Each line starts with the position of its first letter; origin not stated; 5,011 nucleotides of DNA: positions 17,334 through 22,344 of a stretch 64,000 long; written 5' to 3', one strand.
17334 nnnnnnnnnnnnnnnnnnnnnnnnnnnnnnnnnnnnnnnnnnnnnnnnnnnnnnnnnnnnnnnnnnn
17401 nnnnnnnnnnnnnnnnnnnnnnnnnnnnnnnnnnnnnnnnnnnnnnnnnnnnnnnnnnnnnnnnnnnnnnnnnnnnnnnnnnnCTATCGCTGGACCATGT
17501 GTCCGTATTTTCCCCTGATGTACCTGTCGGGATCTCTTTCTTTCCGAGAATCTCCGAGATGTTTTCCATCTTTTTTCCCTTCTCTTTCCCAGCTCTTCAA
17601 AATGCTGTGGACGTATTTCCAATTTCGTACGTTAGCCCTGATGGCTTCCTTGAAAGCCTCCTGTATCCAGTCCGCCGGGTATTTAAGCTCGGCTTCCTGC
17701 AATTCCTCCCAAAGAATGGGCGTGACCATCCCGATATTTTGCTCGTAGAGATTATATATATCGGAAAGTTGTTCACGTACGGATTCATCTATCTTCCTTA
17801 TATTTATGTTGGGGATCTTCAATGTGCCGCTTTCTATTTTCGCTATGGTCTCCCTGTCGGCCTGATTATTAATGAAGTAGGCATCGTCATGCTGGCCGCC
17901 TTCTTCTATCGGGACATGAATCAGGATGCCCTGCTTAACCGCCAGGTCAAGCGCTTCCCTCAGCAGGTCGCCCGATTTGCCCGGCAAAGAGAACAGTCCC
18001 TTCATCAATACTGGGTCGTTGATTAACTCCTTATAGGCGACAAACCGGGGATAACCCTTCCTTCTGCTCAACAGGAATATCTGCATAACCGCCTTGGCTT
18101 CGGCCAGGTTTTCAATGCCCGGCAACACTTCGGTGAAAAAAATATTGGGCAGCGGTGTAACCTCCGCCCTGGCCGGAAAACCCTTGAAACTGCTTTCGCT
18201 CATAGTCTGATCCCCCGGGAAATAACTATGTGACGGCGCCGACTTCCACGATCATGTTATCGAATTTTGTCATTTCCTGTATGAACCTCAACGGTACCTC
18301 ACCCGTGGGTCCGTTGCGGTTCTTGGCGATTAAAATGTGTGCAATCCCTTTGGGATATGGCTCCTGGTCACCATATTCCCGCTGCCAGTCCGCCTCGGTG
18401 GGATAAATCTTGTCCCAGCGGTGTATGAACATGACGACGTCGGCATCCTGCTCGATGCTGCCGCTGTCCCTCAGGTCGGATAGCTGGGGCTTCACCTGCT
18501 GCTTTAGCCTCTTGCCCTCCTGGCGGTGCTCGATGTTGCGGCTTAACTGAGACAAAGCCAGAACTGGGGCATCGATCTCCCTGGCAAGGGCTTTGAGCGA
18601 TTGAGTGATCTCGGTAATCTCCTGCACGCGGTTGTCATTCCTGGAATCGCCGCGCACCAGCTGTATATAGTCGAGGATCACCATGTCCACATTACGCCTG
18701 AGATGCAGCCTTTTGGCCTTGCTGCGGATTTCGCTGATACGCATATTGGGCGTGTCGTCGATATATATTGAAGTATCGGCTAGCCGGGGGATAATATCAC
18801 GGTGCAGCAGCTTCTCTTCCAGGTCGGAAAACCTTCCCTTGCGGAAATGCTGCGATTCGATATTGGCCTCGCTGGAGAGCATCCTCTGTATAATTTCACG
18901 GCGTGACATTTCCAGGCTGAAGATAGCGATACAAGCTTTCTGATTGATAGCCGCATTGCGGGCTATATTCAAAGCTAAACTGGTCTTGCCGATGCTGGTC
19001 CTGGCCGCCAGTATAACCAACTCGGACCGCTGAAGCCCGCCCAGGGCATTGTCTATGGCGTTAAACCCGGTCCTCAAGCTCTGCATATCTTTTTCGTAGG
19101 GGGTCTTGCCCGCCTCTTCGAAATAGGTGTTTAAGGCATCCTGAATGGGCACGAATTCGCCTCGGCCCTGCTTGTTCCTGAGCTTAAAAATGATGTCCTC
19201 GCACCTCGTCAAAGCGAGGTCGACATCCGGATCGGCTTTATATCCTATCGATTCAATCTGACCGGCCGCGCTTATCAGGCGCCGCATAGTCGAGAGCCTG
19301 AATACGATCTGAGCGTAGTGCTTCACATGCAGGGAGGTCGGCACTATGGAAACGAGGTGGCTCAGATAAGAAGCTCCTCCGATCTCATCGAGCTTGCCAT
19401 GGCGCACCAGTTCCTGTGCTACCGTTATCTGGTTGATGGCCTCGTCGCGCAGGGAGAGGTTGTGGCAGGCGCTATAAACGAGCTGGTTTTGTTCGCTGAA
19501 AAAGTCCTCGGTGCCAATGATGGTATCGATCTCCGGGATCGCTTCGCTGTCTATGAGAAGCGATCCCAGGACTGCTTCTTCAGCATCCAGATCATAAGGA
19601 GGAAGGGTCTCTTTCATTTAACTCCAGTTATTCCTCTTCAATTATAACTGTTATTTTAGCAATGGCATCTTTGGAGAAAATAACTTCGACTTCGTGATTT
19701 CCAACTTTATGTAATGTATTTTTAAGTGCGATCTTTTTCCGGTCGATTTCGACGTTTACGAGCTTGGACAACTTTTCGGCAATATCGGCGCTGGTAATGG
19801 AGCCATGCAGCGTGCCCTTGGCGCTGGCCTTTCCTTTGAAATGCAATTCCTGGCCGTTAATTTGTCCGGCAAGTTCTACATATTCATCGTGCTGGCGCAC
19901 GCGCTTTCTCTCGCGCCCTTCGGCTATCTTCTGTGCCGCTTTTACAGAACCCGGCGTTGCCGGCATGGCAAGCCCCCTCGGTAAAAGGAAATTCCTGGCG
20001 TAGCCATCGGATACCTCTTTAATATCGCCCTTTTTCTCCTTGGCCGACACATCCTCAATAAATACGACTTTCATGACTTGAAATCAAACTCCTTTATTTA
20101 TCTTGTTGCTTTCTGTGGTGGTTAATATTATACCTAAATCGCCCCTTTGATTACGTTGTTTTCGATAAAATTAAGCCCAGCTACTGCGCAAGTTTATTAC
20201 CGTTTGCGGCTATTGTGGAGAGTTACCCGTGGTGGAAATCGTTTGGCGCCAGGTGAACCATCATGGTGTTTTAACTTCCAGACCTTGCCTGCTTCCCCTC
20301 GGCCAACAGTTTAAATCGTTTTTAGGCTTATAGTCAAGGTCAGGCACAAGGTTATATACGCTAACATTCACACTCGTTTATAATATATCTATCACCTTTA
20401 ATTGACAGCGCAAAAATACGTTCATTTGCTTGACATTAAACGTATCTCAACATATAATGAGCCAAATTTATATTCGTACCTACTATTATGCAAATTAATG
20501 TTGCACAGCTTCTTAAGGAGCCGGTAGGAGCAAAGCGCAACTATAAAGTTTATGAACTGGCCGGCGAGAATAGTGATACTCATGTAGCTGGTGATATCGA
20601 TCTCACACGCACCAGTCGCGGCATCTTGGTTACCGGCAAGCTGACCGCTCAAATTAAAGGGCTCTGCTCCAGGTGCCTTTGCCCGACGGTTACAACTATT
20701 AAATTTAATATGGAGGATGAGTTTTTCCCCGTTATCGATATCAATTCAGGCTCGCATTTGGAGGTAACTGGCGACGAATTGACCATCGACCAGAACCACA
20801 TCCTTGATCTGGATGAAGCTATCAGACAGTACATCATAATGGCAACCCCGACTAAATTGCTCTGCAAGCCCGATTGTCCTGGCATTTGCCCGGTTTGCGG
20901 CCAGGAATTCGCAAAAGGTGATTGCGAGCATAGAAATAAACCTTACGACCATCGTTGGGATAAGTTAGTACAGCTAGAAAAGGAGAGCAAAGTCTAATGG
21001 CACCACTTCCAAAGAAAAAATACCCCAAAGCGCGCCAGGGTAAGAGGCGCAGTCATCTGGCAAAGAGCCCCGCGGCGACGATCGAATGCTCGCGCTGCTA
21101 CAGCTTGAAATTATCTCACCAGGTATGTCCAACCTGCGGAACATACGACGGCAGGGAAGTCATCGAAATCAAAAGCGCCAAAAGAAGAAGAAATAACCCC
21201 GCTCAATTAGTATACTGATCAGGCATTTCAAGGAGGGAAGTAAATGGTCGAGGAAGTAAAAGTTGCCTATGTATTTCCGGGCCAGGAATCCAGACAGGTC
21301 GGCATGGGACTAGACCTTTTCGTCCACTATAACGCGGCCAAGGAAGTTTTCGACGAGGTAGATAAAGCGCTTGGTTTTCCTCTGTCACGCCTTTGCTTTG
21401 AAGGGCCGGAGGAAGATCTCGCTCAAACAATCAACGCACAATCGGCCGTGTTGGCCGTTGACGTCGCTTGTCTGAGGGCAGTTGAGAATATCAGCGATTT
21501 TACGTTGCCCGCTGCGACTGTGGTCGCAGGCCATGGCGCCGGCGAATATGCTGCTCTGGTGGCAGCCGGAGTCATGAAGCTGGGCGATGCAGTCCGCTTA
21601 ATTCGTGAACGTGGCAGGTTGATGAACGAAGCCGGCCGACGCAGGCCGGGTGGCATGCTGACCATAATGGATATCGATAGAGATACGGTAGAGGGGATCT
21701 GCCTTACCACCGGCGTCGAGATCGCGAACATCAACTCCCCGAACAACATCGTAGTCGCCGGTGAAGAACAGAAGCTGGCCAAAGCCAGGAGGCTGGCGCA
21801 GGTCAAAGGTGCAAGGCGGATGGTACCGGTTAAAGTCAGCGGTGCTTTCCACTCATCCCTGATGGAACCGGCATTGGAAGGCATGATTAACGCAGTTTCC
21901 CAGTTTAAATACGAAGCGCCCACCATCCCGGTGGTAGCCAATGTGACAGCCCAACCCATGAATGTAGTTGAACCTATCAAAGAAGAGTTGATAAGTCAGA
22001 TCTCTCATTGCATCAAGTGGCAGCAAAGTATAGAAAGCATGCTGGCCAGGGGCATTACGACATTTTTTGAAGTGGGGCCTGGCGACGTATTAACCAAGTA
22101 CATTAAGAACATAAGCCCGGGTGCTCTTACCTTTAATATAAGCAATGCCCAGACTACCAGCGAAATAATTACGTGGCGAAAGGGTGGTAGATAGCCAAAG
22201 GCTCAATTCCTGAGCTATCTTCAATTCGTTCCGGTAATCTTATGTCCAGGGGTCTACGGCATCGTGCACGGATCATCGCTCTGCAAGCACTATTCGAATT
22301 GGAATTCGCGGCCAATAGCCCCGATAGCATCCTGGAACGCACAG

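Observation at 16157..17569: Tandem-duplicated DnaC/DnaI-type helicase-loader ATPase with Zn ribbon; first module has degenerate Walker B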

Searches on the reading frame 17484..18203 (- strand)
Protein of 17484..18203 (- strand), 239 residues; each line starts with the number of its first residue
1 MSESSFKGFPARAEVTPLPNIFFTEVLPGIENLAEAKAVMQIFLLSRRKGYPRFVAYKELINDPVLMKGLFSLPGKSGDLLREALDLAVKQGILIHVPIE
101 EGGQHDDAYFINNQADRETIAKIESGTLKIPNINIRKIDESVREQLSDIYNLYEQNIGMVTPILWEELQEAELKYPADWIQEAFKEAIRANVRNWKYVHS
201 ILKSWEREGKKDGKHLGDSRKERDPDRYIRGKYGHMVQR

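Call 3: search_protein_families(library=pfam, proteins=[window:17484-18203:-], max_evalue=0.01)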
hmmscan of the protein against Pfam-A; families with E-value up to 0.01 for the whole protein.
window:17484-18203:- (239 aa): 1 family
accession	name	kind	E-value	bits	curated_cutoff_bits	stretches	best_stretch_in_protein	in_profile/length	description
PF07261.16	DnaB_2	-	1.9e-10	40.7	22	1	151-209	2-63/74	Replication initiation and membrane attachment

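Call 4: search_protein_families(library=ncbifam, proteins=[window:17484-18203:-], max_evalue=0.01)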
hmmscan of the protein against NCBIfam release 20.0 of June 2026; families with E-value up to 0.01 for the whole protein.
window:17484-18203:- (239 aa): 1 family
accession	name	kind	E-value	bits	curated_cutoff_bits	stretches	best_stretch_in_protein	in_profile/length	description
TIGR01446.1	DnaD_dom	domain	6.5e-13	48.7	24.95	1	149-210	1-65/73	DnaD domain protein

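Call 31: search_protein_families(library=pfam, proteins=[window:17484-18203:-], max_evalue=10)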
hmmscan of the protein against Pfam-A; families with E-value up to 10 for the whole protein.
window:17484-18203:- (239 aa): 2 families
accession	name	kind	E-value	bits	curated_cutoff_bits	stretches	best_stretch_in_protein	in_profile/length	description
PF07261.16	DnaB_2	-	1.9e-10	40.7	22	1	151-209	2-63/74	Replication initiation and membrane attachment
PF20735.2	Lambda_ea8_5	-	0.041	15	27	1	83-148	8-72/90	Bacteriophage lambda ea8.5-related domain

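Call 48: search_protein_families(library=phrogs, proteins=[window:17484-18203:-], max_evalue=0.00001)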
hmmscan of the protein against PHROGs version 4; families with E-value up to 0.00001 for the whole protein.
window:17484-18203:- (239 aa): 6 families
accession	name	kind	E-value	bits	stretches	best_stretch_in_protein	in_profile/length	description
phrog_186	-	DNA, RNA and nucleotide metabolism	1.1e-18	68.9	1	124-212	153-237/308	DnaD-like helicase loader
phrog_25071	-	unknown function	2e-09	38.4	1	143-223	88-170/223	-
phrog_6251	-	DNA, RNA and nucleotide metabolism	4.8e-09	37.1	1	137-214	183-261/284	replisome organizer DnaA-like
phrog_2562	-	DNA, RNA and nucleotide metabolism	1.5e-08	35.7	1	140-216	185-262/290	replication initiation protein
phrog_4016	-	DNA, RNA and nucleotide metabolism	1.8e-07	32.1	1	140-210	25-97/159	replication initiation protein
phrog_6493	-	DNA, RNA and nucleotide metabolism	3e-06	27.8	1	139-212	144-217/261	DnaD-like helicase loader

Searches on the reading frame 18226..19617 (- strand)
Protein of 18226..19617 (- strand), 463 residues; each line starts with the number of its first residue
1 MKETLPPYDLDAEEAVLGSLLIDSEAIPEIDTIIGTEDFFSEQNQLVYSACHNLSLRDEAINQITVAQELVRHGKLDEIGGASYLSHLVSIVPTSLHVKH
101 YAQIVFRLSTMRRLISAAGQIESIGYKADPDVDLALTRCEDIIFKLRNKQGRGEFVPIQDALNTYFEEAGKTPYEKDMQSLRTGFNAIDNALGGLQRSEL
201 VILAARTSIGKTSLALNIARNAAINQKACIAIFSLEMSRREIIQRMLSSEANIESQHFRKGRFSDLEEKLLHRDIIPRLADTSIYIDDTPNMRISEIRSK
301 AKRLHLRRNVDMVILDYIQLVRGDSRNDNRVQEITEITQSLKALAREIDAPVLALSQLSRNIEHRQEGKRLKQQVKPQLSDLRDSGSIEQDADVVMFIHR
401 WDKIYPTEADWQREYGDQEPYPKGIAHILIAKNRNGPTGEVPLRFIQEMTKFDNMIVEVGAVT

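Call 3: search_protein_families(library=pfam, proteins=[window:18226-19617:-], max_evalue=0.01)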
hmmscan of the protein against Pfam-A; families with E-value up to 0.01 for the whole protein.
window:18226-19617:- (463 aa): 4 families
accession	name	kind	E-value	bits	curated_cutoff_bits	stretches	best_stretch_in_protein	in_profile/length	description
PF03796.21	DnaB_C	-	1.5e-90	303.5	27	1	181-454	2-255/255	DnaB-like helicase C terminal domain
PF00772.26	DnaB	-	3.6e-29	101.3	23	1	6-105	2-101/103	DnaB-like helicase N terminal domain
PF13481.12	AAA_25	-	1.2e-10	41.8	27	1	194-358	28-190/195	AAA domain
PF06745.19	ATPase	-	0.00066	19.6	26.6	1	182-321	2-131/231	KaiC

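Call 4: search_protein_families(library=ncbifam, proteins=[window:18226-19617:-], max_evalue=0.01)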
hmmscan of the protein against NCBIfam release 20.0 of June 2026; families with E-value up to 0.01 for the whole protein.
window:18226-19617:- (463 aa): 21 families
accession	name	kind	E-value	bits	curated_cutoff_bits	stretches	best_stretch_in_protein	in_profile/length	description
TIGR00665.1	DnaB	equivalog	8.2e-141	469.7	385.25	1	5-455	1-433/435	replicative DNA helicase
NF004384.0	PRK05748.1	equivalog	9.5e-130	433.2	525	1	3-455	7-442/452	replicative DNA helicase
NF005852.0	PRK07773.1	equivalog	4.6e-129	432.2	780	2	4-387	22-398/886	replicative DNA helicase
NF006606.0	PRK09165.1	equivalog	4.1e-113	378.6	540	1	5-456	20-488/497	replicative DNA helicase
NF004109.0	PRK05595.1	equivalog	2.9e-107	359.1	737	1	7-455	9-438/444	replicative DNA helicase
TIGR03600.1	phage_DnaB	exception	9.3e-102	341.1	498.65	1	10-445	2-421/421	phage replicative helicase, DnaB family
NF006443.0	PRK08760.1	equivalog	2.5e-98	329.5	741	1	5-456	32-468/476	replicative DNA helicase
NF040583.1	dnaB_SPI-7_type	exception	4e-95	319.4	655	1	7-455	2-434/434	SPI-7-type island replicative DNA helicase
NF005424.0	PRK07004.1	equivalog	1.2e-90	304.3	834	1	5-456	14-452/460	replicative DNA helicase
NF006306.0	PRK08506.1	equivalog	1e-88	298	596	1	8-457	5-453/472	replicative DNA helicase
NF005945.0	PRK08006.1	equivalog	5.7e-88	295.8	898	1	5-455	26-463/471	replicative DNA helicase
NF005369.0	PRK06904.1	equivalog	6.2e-88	295.6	809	1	4-456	23-465/474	replicative DNA helicase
NF006458.0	PRK08840.1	equivalog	4.2e-86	289.5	884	1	5-455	19-456/464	replicative DNA helicase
NF004967.0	PRK06321.1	equivalog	2.6e-80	270.6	751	1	6-455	16-465/472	replicative DNA helicase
NF005240.0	PRK06749.1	subfamily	5.8e-70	236.2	686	1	10-454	6-426/428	replicative DNA helicase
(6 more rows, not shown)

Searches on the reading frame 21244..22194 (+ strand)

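Call 63: search_protein_families(library=ncbifam, proteins=[window:21244-22194:+], max_evalue=1e-20)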
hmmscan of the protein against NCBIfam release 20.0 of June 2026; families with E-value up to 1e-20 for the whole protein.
window:21244-22194:+ (316 aa): 4 families
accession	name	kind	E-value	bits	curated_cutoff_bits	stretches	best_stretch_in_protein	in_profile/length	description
TIGR00128.1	fabD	equivalog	1.4e-84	284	260.9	1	6-291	2-287/290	ACP S-malonyltransferase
TIGR03131.1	malonate_mdcH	equivalog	1.3e-57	195.5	297.9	1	8-311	2-296/297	malonate decarboxylase subunit epsilon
NF045894.1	PKS_plus_SDR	equivalog_domain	3.2e-51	174.2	1740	1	4-291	529-815/1515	type I polyketide synthase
TIGR02813.1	omega_3_PfaA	subfamily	1.4e-37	128.1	1010.1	1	2-290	576-879/2582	polyketide-type polyunsaturated fatty acid synthase PfaA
